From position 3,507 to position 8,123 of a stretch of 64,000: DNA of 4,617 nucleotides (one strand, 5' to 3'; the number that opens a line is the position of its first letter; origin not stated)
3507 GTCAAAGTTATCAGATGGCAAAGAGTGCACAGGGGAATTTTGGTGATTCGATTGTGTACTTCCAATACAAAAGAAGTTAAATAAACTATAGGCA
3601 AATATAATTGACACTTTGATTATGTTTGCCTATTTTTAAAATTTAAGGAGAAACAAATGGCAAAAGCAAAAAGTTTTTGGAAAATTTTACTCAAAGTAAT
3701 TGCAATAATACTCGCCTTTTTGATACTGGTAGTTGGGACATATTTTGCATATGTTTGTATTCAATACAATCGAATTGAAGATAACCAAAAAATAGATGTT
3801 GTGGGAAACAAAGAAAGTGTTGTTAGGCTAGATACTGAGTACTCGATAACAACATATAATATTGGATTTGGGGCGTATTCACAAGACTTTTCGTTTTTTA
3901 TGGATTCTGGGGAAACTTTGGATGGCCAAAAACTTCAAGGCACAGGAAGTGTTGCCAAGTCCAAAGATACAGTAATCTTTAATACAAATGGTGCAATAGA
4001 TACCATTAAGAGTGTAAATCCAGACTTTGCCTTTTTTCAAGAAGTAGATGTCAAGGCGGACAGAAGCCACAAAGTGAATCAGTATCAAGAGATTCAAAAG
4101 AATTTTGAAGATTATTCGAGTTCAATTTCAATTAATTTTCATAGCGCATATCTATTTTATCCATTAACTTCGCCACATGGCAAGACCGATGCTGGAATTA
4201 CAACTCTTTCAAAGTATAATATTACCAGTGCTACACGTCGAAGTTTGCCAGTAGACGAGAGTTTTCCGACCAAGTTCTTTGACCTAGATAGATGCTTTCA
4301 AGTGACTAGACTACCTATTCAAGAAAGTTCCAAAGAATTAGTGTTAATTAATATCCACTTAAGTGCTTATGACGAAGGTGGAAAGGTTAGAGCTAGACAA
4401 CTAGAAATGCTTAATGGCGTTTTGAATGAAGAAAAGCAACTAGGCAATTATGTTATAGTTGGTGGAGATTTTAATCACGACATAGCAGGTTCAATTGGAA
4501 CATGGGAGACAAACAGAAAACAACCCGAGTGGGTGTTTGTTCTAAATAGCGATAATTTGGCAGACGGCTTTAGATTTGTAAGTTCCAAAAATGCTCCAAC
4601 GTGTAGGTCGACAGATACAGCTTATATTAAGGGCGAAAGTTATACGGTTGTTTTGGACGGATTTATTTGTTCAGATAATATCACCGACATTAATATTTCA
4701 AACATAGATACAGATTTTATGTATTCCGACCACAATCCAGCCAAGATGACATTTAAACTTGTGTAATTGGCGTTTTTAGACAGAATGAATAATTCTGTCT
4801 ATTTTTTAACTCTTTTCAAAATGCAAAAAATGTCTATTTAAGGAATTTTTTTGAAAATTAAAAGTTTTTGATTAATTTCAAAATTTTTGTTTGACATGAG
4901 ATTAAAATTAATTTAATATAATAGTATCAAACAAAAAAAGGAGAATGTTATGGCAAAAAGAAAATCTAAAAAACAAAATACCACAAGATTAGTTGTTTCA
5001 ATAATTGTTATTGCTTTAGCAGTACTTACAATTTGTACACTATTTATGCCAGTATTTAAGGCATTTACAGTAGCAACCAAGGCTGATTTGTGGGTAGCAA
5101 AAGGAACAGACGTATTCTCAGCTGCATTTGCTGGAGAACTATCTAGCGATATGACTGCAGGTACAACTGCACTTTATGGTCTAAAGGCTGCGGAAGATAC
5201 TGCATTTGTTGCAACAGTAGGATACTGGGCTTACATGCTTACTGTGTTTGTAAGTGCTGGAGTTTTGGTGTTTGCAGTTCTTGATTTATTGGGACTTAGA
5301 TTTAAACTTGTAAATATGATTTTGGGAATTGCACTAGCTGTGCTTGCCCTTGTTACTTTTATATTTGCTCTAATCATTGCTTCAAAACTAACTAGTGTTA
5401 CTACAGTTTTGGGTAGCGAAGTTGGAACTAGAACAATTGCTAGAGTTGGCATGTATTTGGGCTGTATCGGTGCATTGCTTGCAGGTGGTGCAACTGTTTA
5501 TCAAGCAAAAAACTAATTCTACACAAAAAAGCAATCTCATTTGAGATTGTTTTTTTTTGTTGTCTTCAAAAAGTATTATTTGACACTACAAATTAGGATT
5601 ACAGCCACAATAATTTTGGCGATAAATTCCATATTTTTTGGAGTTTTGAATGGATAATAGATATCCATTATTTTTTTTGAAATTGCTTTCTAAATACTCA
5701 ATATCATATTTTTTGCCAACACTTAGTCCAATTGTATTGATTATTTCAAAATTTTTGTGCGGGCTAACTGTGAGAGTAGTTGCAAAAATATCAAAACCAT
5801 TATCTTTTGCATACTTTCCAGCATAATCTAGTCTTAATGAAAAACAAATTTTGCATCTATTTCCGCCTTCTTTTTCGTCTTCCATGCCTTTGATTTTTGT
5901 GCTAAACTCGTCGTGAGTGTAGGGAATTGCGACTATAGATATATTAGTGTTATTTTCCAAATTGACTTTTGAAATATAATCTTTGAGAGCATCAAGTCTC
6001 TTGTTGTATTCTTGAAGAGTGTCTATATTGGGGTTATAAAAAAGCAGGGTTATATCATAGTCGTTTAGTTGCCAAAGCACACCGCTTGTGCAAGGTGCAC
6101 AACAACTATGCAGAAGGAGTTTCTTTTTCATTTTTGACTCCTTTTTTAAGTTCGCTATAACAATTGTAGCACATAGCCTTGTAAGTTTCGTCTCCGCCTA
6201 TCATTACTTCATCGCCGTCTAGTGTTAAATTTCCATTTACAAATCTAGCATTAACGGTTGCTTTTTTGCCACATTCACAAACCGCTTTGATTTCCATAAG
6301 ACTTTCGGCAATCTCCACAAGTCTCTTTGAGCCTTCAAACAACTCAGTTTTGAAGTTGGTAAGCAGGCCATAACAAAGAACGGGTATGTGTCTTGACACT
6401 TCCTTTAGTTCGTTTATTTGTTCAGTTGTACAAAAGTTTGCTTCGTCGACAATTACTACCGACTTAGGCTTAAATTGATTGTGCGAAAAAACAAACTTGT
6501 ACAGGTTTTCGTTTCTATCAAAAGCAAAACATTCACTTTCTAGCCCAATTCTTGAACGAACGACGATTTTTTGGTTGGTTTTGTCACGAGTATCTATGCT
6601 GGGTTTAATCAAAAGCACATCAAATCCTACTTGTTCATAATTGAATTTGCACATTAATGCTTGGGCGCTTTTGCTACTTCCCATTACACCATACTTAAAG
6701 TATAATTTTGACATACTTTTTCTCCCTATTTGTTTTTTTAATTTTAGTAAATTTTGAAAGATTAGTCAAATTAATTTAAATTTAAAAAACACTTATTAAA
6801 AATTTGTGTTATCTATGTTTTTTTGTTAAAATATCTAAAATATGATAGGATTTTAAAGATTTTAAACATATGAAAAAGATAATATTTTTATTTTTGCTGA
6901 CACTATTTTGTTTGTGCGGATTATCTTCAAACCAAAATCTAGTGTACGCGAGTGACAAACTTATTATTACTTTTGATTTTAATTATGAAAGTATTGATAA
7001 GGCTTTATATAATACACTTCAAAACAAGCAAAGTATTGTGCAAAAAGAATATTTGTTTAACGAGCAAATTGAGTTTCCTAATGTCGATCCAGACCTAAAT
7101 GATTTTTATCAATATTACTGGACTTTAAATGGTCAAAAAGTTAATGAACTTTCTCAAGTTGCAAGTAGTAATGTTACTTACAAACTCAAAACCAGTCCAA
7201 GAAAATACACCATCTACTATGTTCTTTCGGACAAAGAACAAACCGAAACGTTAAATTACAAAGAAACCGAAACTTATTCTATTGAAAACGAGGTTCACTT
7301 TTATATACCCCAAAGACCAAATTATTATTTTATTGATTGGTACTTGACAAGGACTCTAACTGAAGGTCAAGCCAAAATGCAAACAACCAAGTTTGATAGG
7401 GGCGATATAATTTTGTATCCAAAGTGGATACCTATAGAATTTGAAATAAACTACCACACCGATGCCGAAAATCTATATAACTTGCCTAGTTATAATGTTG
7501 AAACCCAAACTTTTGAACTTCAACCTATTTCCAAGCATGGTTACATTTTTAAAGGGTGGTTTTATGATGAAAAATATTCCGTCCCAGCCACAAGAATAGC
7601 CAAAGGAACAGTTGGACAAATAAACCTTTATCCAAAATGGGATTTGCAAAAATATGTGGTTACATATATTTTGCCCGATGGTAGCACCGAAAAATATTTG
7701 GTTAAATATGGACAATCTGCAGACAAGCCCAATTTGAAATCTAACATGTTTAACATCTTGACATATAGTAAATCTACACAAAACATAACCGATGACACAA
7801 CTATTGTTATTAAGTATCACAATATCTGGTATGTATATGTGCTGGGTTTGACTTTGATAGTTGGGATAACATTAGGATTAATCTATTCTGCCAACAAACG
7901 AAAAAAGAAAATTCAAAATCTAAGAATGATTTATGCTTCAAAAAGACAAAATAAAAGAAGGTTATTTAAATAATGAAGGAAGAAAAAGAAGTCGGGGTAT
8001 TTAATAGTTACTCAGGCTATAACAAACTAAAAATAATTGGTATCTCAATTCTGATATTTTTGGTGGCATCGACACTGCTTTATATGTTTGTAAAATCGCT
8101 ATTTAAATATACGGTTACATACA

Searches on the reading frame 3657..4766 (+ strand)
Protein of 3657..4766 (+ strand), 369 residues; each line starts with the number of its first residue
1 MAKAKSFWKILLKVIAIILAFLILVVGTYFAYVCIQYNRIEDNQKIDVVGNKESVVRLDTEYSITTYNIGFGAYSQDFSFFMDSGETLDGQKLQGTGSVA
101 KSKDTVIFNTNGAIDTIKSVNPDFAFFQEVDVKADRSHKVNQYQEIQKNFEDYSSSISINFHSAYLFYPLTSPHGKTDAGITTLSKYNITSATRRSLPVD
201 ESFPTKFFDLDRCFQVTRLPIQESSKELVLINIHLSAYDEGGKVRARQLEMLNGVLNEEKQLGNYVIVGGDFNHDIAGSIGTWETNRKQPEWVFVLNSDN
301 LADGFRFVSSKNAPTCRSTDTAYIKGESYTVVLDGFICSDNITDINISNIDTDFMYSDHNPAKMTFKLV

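Call 44: search_protein_families(library=pfam, proteins=[window:3657-4766:+], max_evalue=0.00001)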
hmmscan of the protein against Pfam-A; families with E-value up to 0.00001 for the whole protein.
window:3657-4766:+ (369 aa): 1 family
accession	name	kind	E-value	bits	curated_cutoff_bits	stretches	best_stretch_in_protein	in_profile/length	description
PF03372.29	Exo_endo_phos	-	2.1e-09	37.9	24.5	1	108-286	3-188/225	Endonuclease/Exonuclease/phosphatase family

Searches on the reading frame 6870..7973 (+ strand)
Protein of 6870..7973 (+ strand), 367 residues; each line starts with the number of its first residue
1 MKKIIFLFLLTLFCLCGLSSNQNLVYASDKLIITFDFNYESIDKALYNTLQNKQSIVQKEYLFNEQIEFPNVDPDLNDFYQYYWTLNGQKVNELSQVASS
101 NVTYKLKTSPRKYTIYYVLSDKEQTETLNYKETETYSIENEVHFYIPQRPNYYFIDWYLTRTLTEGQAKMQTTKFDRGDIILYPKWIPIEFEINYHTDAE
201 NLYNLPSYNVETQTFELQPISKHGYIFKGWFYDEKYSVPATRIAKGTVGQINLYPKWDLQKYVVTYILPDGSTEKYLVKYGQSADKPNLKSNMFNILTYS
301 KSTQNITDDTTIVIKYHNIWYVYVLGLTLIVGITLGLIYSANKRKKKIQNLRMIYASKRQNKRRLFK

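Call 44: search_protein_families(library=pfam, proteins=[window:6870-7973:+], max_evalue=0.00001)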
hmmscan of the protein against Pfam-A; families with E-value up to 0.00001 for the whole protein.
window:6870-7973:+ (367 aa): 1 family
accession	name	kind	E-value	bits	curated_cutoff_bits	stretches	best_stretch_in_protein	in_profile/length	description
PF09479.16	Flg_new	-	1.4e-09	38.3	27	0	191-254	1-63/65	Listeria-Bacteroides repeat domain (List_Bact_rpt)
